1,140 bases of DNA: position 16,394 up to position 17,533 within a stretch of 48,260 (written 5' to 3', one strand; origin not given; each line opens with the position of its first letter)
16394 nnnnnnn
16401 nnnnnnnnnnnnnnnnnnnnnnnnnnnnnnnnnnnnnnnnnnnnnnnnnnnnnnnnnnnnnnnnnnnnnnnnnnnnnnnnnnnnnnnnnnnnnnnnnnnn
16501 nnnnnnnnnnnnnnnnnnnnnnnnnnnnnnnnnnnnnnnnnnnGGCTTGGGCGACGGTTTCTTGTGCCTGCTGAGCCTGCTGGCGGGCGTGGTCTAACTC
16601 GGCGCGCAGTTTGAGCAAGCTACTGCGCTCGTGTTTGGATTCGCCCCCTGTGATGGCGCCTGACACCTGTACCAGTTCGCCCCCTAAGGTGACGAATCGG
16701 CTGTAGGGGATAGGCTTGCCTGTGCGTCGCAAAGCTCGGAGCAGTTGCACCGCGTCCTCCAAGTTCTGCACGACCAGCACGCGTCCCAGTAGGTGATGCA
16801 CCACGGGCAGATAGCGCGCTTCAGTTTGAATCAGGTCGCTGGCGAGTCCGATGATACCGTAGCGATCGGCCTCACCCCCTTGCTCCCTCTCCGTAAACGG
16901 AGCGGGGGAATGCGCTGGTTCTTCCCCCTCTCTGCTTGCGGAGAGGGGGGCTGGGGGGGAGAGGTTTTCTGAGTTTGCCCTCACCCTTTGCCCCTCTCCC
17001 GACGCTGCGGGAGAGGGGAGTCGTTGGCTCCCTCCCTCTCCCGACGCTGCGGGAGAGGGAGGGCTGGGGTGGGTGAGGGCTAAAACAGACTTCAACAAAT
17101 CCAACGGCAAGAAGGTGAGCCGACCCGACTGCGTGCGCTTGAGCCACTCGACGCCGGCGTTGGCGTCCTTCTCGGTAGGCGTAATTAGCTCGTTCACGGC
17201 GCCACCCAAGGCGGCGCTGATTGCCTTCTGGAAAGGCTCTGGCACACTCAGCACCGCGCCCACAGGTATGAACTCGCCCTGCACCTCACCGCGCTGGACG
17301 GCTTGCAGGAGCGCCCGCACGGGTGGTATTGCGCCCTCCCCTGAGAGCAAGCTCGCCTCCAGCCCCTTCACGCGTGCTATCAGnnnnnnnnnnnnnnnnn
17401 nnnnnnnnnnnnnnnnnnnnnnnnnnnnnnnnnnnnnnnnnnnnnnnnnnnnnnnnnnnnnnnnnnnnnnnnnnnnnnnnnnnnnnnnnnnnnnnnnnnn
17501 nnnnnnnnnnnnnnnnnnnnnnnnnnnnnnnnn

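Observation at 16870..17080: Hairpin-repeat array inserted in frame in the SMC hinge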

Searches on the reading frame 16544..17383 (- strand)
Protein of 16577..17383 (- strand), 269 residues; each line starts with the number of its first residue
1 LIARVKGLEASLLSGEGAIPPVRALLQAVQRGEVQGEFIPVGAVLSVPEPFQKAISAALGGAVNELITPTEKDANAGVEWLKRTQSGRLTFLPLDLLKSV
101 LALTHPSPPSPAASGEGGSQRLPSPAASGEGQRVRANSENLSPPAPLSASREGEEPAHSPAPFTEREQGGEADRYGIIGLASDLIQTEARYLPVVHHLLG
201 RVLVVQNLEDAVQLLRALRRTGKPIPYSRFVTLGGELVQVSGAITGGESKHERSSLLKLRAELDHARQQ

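Call 49: search_solved_structures(query=window:16577-17383:-, max_evalue=0.001, show_alignments=3)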
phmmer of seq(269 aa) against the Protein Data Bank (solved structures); distinct sequences matched with E-value up to 0.001: 10.
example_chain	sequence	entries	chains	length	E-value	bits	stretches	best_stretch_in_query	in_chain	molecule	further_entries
5h69_A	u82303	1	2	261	1.8e-20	76.8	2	164-264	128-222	Chromosome partition protein Smc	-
1gxl_A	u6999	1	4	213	3.2e-16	62.9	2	21-98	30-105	CHROMOSOME SEGREGATION SMC PROTEIN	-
1gxj_A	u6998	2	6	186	3.7e-15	59.4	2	21-98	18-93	CHROMOSOME SEGREGATION SMC PROTEIN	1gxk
3nwc_A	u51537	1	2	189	6.1e-09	39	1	27-98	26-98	SMC protein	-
4rsj_A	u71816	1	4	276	3.5e-08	36.6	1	27-98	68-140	Chromosome partition protein Smc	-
6wg4_A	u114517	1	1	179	4.6e-05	26.3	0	32-98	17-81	Structural maintenance of chromosomes protein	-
6wg6_A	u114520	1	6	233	0.00011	25.1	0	31-98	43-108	Structural maintenance of chromosomes protein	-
2wd5_A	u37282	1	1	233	0.00011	25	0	31-98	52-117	STRUCTURAL MAINTENANCE OF CHROMOSOMES PROTEIN 1A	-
4u4p_B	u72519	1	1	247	0.00025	23.9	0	6-97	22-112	Structural maintenance of chromosomes protein 4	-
6yuf_A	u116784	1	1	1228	0.0004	23.2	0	32-98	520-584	Structural maintenance of chromosomes protein 1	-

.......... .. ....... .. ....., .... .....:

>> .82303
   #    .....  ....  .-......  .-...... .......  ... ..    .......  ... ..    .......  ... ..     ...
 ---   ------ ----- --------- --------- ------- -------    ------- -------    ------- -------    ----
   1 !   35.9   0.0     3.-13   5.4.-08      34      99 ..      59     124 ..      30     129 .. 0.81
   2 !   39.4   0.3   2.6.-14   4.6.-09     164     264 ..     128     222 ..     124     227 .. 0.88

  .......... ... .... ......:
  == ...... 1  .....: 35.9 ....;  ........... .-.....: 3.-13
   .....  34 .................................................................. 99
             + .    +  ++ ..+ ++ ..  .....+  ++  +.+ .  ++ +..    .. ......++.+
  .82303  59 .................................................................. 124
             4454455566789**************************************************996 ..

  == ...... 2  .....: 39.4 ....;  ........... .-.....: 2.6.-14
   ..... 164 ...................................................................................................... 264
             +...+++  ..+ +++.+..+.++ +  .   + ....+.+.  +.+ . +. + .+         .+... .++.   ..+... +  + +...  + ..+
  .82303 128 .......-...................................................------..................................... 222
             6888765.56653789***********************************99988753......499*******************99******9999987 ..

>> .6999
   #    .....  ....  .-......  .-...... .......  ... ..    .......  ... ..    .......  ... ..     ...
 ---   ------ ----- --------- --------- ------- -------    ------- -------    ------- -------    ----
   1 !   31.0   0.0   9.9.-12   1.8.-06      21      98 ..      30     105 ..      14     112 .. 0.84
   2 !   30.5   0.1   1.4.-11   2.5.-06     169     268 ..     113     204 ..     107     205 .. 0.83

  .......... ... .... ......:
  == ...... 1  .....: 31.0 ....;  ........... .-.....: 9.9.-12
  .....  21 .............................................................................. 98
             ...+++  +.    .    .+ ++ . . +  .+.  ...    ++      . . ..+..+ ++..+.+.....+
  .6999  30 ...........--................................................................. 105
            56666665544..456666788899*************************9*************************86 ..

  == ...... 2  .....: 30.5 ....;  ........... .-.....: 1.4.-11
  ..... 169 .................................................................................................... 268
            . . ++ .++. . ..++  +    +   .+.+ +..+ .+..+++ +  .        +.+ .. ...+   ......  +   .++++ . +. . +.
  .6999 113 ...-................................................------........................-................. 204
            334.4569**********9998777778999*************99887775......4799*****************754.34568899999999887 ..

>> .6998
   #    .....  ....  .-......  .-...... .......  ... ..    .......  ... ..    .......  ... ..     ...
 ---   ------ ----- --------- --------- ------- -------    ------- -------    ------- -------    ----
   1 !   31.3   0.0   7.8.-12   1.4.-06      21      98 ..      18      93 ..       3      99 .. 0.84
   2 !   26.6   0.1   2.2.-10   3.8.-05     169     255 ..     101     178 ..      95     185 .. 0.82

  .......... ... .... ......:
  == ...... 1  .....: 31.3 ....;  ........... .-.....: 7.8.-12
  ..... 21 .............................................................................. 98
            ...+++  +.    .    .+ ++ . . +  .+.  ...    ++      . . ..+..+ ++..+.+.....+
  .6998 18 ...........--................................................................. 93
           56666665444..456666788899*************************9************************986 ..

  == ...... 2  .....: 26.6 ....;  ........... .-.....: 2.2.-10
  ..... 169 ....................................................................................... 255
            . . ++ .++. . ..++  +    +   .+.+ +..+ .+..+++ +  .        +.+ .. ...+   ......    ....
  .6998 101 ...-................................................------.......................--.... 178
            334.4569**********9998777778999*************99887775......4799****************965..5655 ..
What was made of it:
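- On RPE-like in-frame selfish palindromic element: PDB mapping places it in the connector (call 49).
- The insert maps to the connector between hinge halves (call 49).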

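Call 58: predict_structure(alignment_id=A3)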
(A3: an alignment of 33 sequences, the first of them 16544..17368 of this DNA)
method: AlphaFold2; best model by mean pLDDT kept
length: 275 residues; sequences in the alignment: 33
mean_pLDDT: 85.7   pTM: 0.76
mean pLDDT of the five models: 85.7, 84.2, 84.1, 83.8, 83.5
residues with pLDDT >= 90: 191; 70-90: 25; 50-70: 35; < 50: 24
segments of 3 or more residues with pLDDT < 50: 119-121, 143-147, 153-162
pLDDT, mean of each block of 10 residues (from residue 1): 93 96 97 97 96 96 98 98 98 87 76 54 52 52 49 48 66 97 97 97 97 96 97 97 81 95 97 97
secondary structure, 60 per line:
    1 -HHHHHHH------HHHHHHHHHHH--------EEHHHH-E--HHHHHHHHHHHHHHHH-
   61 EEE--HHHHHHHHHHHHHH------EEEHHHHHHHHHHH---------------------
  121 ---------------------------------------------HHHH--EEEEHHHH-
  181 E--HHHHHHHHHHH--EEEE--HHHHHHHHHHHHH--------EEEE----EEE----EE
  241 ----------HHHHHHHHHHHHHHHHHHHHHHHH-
elements in order: H2-8 H15-25 H36-39 H44-59 E61-63 H66-79 E86-88 H89-99 H166-169 E172-175 H176-179 H184-194 E197-200 H203-215 E224-227 E232-234 H251-274
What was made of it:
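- In the AF2 model the hinge halves score above 95 and the insert 48-76 with no secondary structure (call 58).
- Tried and rejected: The peptide is low-complexity and the model leaves it disordered (call 58).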

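Call 64: fold_search(model_id=the predicted structure, library=pdb)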
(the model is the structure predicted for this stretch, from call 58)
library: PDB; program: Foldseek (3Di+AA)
matches with E <= 10: 138; with E <= 0.001: 57
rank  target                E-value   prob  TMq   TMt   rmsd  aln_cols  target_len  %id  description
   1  5h69_B                2.0e-15  1.00  0.63  0.70   7.2       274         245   25  Crystal structure of an asymmetric dimer of the Geobacillus stearothermophilus SMC hinge domain (released 2017-03-15)
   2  5h69_A                4.8e-14  1.00  0.58  0.63   8.0       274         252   24  Crystal structure of an asymmetric dimer of the Geobacillus stearothermophilus SMC hinge domain (released 2017-03-15)
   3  1gxl_D                5.7e-13  1.00  0.56  0.76   8.6       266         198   24  SMC hinge domain from T. maritima with coiled coil (released 2002-04-29)
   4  1gxl_A                9.7e-13  1.00  0.55  0.72   8.6       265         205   24  SMC hinge domain from T. maritima with coiled coil (released 2002-04-29)
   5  1gxj_B                1.3e-11  1.00  0.48  0.79   8.8       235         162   25  SMC hinge domain from T. maritima w/o coiled coil (released 2002-04-29)
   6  7dg5_D                2.7e-11  1.00  0.49  0.70   6.6       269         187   16  Crystal structure of mouse Smc1-Smc3 hinge domain containing a D574Y mutation (released 2021-11-17)
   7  1gxj_A                3.0e-11  1.00  0.50  0.83   8.1       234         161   24  SMC hinge domain from T. maritima w/o coiled coil (released 2002-04-29)
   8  7dg5_B                3.2e-11  1.00  0.50  0.70   7.6       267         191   16  Crystal structure of mouse Smc1-Smc3 hinge domain containing a D574Y mutation (released 2021-11-17)
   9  6wg6_D                4.8e-11  1.00  0.52  0.60   7.8       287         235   15  Crystal structure of human SMC1-SMC3 hinge domain heterodimer in north-open conformation (released 2020-05-20)
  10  6wg6_L                9.7e-11  1.00  0.50  0.57   8.1       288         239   16  Crystal structure of human SMC1-SMC3 hinge domain heterodimer in north-open conformation (released 2020-05-20)
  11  1gxk_B                1.4e-10  1.00  0.51  0.84   7.7       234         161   24  SMC hinge domain from T. maritima w/o coiled coil, P212121 crystal form (released 2002-04-29)
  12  6wg6_B                1.7e-10  1.00  0.51  0.58   7.8       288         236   16  Crystal structure of human SMC1-SMC3 hinge domain heterodimer in north-open conformation (released 2020-05-20)
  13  1gxk_A                2.0e-10  1.00  0.49  0.84   7.8       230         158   24  SMC hinge domain from T. maritima w/o coiled coil, P212121 crystal form (released 2002-04-29)
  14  4u4p_B                3.6e-10  1.00  0.50  0.68  10.7       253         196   20  Crystal structure of the human condensin SMC hinge domain heterodimer with short coiled coils (released 2015-08-26)
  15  1gxk_D                4.0e-10  1.00  0.48  0.83   7.9       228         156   24  SMC hinge domain from T. maritima w/o coiled coil, P212121 crystal form (released 2002-04-29)
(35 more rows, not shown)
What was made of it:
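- On RPE-like in-frame selfish palindromic element: The AF2 model shows a disordered loop with an intact hinge (calls 58, 64).
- On Bacterial SMC (TIGR02168): The hinge fold is confirmed (call 64).
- Foldseek's best matches are SMC hinges (call 64).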

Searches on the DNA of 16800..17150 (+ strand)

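Call 60: search_rna_families(source=window, start=16800, end=17150, threshold=evalue, max_evalue=1)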
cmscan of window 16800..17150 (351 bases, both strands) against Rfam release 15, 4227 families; matches with E-value up to 1: 39.
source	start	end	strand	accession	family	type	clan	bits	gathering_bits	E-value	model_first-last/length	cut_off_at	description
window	16860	16970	-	RF01746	mraW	Cis-reg;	-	28.7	50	0.00042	1-107/107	no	mraW RNA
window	16981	17065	-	RF03329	mir-4743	Gene; miRNA;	-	26.2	72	0.0017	1-101/101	no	mir-4743 microRNA precursor family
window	16867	16967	+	RF00884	MIR815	Gene; miRNA;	-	25.5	63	0.0074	1-81/81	no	MIR815 microRNA precursor family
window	16943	17000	+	RF03192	mir-6794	Gene; miRNA;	-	25.1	74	0.013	1-62/62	no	mir-6794 microRNA precursor family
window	16874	16959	-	RF03195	mir-3934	Gene; miRNA;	-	24.9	84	0.013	1-92/92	no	mir-3934 microRNA precursor family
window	16922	17021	+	RF03329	mir-4743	Gene; miRNA;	-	23.9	72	0.0078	1-101/101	no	mir-4743 microRNA precursor family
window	16988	17064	+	RF00919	mir-874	Gene; miRNA;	-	23.8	74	0.042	1-78/78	no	mir-874 microRNA precursor family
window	16928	17015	+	RF01039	mir-937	Gene; miRNA;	-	22.8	99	0.17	1-86/86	no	mir-937 microRNA precursor family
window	16981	17072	-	RF03627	mir-9168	Gene; miRNA;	-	22.5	100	0.035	1-95/95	no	mir-9168 microRNA precursor family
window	16874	16959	+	RF01897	mir-188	Gene; miRNA;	-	22.1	72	0.049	1-84/84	no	mir-188 microRNA precursor family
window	16941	16999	+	RF03499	mir-702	Gene; miRNA;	-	21.4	70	0.3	1-103/103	no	mir-702 microRNA precursor family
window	16974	17085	-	RF04309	HCV_J7880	Cis-reg;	-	21.2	90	0.012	1-123/123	no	Hepatitis C virus J7880 RNA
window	16983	17069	+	RF00767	mir-150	Gene; miRNA;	-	21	55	0.067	1-82/82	no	mir-150 microRNA precursor family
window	16990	17064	-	RF01897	mir-188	Gene; miRNA;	-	20.8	72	0.11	1-84/84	no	mir-188 microRNA precursor family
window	16941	17001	+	RF03778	mir-483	Gene; miRNA;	-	20.8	60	0.16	1-75/75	no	mir-483 microRNA precursor family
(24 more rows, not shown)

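Call 85: search_dna_similar(query=window:16977-17082:+, collection=ecoli_genomes, mode=distant, max_evalue=10, max_rows=8)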
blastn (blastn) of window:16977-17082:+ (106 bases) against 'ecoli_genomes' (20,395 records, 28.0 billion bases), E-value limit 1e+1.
No match.
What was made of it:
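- On BoxC / PIT / TM intrastrand triplex motif: A blastn search against E. coli genomes found nothing, because the query is short and low-complexity (call 85).
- Tried and rejected: blastn of unit B against E. coli genomes: no match, because the query is short and low-complexity (call 85).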

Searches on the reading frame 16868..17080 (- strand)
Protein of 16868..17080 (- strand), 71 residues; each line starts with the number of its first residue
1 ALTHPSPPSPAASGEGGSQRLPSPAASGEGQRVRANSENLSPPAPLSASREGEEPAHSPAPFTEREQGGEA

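Call 33: find_homologous_proteins(query=window:16868-17080:-, max_evalue=10)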
Query seq(71 aa) (71 aa): 1 proteins with E <= 10 among 69 candidates.
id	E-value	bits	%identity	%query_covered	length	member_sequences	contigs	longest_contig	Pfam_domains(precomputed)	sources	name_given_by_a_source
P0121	1.4e-1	31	74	44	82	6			-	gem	-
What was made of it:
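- Tried and rejected: It was useless for finding other in-frame hosts (call 33).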
